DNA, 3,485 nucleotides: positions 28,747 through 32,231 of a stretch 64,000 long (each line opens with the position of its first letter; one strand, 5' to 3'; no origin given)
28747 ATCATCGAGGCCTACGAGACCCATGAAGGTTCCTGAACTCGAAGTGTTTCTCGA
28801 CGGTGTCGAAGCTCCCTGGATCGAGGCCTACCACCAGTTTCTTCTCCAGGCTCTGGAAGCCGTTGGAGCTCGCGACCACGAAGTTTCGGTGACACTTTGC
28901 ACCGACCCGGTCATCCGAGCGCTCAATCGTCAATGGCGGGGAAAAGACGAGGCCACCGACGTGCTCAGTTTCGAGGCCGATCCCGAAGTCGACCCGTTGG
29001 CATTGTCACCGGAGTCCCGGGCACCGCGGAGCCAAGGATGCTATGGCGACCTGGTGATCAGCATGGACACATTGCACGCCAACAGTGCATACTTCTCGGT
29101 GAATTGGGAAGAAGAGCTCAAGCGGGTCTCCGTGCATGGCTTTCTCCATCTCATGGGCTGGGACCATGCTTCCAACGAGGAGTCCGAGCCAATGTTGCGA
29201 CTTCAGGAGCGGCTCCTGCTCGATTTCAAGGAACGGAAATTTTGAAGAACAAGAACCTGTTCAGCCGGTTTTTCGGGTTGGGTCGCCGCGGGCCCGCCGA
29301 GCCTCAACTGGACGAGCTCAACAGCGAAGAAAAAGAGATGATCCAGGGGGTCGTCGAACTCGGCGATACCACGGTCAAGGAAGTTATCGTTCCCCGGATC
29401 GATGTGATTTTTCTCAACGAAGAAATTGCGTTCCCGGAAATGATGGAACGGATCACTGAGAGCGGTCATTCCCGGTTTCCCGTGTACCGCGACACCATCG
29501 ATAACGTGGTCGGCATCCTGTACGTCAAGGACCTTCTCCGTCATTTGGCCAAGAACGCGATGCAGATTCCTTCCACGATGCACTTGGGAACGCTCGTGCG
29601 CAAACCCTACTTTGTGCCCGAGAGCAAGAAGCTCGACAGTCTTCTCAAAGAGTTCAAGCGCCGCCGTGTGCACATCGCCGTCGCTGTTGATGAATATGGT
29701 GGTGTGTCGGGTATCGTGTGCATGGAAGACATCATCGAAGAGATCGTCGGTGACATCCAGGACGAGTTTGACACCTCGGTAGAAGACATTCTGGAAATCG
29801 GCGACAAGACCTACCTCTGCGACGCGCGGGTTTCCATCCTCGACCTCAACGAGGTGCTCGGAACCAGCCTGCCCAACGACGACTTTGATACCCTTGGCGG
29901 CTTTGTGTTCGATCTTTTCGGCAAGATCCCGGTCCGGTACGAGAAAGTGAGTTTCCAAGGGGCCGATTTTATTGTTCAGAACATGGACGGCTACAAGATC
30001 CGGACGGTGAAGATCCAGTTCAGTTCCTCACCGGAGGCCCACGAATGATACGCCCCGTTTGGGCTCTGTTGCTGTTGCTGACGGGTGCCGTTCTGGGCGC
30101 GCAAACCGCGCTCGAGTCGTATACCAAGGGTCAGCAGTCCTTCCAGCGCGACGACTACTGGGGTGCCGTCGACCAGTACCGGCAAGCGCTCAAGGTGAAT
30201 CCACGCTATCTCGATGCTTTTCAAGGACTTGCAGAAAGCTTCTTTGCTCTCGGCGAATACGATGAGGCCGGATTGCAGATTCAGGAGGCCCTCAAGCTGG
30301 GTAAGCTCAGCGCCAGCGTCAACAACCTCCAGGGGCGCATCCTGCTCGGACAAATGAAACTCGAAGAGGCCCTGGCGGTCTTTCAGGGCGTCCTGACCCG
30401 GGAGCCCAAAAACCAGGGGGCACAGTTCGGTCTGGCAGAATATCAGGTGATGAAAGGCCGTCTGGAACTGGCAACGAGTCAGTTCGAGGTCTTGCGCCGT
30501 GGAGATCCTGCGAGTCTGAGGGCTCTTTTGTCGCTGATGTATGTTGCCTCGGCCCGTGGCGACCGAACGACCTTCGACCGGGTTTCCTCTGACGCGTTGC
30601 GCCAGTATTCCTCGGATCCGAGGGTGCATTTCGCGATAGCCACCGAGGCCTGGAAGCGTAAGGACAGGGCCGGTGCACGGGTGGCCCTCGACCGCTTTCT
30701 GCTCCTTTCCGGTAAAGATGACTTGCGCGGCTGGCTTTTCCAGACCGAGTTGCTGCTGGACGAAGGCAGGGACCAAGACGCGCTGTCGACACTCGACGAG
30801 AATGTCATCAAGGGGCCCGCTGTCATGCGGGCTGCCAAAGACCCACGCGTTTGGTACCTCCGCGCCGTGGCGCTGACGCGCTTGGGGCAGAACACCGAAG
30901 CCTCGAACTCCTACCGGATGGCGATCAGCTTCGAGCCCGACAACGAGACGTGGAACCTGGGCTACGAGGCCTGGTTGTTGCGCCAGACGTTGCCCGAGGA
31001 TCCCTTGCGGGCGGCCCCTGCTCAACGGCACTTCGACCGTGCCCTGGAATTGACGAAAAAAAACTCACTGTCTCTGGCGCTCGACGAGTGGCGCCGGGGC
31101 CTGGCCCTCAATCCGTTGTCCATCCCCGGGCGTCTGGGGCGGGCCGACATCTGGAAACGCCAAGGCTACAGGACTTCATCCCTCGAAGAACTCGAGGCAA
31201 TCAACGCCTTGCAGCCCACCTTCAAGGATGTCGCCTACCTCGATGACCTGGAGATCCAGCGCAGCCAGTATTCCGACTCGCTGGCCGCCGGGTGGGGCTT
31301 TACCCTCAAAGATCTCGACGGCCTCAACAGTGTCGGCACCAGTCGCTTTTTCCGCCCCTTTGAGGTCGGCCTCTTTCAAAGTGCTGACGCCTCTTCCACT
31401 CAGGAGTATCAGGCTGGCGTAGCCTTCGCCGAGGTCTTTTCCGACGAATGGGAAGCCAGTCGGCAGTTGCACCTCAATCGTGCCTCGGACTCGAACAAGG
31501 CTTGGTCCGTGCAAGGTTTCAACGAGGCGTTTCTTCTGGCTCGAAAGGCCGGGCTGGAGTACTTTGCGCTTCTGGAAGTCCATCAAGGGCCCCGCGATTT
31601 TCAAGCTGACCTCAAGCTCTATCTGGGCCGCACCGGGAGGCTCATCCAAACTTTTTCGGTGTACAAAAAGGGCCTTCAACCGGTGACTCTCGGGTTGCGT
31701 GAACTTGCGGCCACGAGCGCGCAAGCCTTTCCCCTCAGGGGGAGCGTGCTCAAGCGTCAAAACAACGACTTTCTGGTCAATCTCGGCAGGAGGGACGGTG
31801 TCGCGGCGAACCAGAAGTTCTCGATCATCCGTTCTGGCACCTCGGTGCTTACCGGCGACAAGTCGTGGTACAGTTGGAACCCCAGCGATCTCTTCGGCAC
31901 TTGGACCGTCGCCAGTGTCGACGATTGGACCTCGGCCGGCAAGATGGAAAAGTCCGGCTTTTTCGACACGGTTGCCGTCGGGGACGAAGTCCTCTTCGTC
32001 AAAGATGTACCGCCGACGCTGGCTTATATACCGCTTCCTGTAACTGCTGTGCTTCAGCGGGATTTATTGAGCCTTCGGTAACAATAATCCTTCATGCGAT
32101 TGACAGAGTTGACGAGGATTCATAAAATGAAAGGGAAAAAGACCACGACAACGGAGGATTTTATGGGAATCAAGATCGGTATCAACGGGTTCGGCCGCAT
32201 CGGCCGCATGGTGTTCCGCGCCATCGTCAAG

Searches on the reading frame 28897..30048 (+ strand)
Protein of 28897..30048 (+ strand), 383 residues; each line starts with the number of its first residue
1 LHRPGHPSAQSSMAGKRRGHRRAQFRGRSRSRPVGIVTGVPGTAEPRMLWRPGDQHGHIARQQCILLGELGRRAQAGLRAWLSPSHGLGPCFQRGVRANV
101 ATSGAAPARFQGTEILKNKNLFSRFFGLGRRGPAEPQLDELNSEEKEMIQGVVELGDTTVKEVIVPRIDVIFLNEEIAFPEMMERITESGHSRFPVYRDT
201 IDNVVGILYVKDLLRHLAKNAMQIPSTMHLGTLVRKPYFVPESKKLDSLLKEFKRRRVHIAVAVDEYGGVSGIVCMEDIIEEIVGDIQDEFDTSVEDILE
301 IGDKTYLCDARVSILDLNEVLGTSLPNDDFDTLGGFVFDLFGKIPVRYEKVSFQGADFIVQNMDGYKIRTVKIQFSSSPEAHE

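Call 77: search_protein_families(library=pfam, proteins=[window:28897-30048:+], max_evalue=0.001)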
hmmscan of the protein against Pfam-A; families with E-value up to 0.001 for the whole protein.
window:28897-30048:+ (383 aa): 2 families
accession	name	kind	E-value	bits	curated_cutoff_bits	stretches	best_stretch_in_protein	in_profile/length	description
PF03471.22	CorC_HlyC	-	1.5e-23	83.1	27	1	300-375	2-79/81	Transporter associated domain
PF00571.33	CBS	-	7.5e-15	55.4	24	2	235-284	7-56/57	CBS domain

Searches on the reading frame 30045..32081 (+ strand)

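Call 77: search_protein_families(library=pfam, proteins=[window:30045-32081:+], max_evalue=0.001)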
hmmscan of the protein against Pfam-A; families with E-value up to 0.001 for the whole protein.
window:30045-32081:+ (678 aa): 15 families
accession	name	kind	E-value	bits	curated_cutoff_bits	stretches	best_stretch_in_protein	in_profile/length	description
PF00515.34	TPR_1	-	8.2e-16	57.5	27.8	1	268-300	2-34/34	Tetratricopeptide repeat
PF07719.23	TPR_2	-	3.5e-15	55.2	27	0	267-300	1-34/34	Tetratricopeptide repeat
PF13432.12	TPR_16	-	1.2e-14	54.9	32.7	2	34-85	9-60/65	Tetratricopeptide repeat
PF13414.12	TPR_11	-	1.7e-14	53.7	26.8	1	29-70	1-42/42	TPR repeat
PF14559.12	TPR_19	-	2.1e-14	54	25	2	101-157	2-58/68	Tetratricopeptide repeat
PF13428.12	TPR_14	-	4.4e-12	45.9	23.5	0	267-303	1-37/44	Tetratricopeptide repeat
PF13431.12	TPR_17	-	7.7e-10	38.7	24.4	0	45-75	2-32/34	Tetratricopeptide repeat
PF13181.12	TPR_8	-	2.3e-08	34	25.7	0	268-300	2-34/34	Tetratricopeptide repeat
PF23914.1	TPR_CcmH_CycH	-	8.5e-07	29.4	42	0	264-341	47-121/158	Cytochrome c-type biogenesis protein H TPR domain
PF24575.1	TPR_Slam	-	9.3e-07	29.7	35.2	0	21-77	46-102/104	Surface lipoprotein assembly modifier, N-terminal TPR repeats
PF13424.12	TPR_12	-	2.9e-05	24.6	30.1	0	42-85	30-74/77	Tetratricopeptide repeat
PF25064.1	ARM_TT21_5th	-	6.2e-05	23.7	27.8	0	32-109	11-91/117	TT21 fifth ARM repeats domain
PF25062.1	ARM_TT21_N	-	0.00021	21.6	40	0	109-247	13-155/222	Tetratricopeptide repeat protein 21 N-terminal ARM repeat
PF13429.12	TPR_15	-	0.00048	20.1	26.2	0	240-322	122-200/280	Tetratricopeptide repeat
PF12895.13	ANAPC3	-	0.00068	20.3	27.2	0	56-114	23-80/82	Anaphase-promoting complex, cyclosome, subunit 3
